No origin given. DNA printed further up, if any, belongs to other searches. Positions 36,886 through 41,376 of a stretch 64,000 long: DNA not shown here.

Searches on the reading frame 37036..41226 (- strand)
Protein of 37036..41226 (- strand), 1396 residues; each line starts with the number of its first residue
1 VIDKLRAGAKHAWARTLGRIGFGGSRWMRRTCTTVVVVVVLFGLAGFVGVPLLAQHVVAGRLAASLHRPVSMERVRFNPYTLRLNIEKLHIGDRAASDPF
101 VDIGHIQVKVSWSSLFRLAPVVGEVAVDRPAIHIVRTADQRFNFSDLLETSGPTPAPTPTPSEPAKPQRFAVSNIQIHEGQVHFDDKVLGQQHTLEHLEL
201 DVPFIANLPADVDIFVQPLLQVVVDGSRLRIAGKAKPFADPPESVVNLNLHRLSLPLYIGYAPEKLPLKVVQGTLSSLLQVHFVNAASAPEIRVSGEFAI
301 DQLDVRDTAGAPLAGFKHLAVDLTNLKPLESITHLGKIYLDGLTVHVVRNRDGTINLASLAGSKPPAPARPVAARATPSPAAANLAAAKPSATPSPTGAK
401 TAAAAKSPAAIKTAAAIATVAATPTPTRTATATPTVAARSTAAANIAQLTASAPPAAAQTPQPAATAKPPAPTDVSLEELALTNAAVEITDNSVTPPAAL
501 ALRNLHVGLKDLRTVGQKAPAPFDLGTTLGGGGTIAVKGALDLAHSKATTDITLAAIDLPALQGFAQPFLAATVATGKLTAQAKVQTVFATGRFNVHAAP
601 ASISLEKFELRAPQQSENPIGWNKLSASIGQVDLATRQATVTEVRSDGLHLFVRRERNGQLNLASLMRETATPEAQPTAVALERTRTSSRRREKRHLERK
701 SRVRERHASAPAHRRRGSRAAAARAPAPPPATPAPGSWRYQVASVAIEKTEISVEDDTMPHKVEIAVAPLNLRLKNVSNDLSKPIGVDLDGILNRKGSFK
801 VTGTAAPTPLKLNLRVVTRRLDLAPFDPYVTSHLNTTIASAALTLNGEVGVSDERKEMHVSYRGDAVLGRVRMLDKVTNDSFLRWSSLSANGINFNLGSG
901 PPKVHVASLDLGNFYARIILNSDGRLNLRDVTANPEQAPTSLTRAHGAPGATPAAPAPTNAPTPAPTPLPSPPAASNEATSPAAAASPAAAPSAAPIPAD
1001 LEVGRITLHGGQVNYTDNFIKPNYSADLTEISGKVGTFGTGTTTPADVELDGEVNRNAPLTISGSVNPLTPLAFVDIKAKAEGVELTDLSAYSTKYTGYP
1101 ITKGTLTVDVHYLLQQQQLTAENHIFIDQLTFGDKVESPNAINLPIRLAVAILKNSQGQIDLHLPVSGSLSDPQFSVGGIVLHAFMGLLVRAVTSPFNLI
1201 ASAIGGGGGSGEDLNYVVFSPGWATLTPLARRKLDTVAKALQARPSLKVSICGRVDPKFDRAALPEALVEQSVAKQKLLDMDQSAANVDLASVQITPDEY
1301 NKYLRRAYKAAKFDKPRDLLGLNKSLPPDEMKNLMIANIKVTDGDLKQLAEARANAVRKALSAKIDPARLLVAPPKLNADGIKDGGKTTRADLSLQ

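Call 43: search_protein_families(library=pfam, proteins=[window:37036-41226:-], max_evalue=0.001)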
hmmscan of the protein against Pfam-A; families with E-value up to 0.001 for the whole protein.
window:37036-41226:- (1396 aa): 3 families
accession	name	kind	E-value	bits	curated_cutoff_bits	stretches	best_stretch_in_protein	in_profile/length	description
PF05359.17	DUF748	-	0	1100.1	50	2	602-1370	269-1037/1037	Domain of Unknown Function (DUF748)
PF05170.20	AsmA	-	1.1e-15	58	29.8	1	60-236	40-209/607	AsmA family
PF00691.25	OmpA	-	0.00088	20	27.2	0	1219-1256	2-41/98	OmpA family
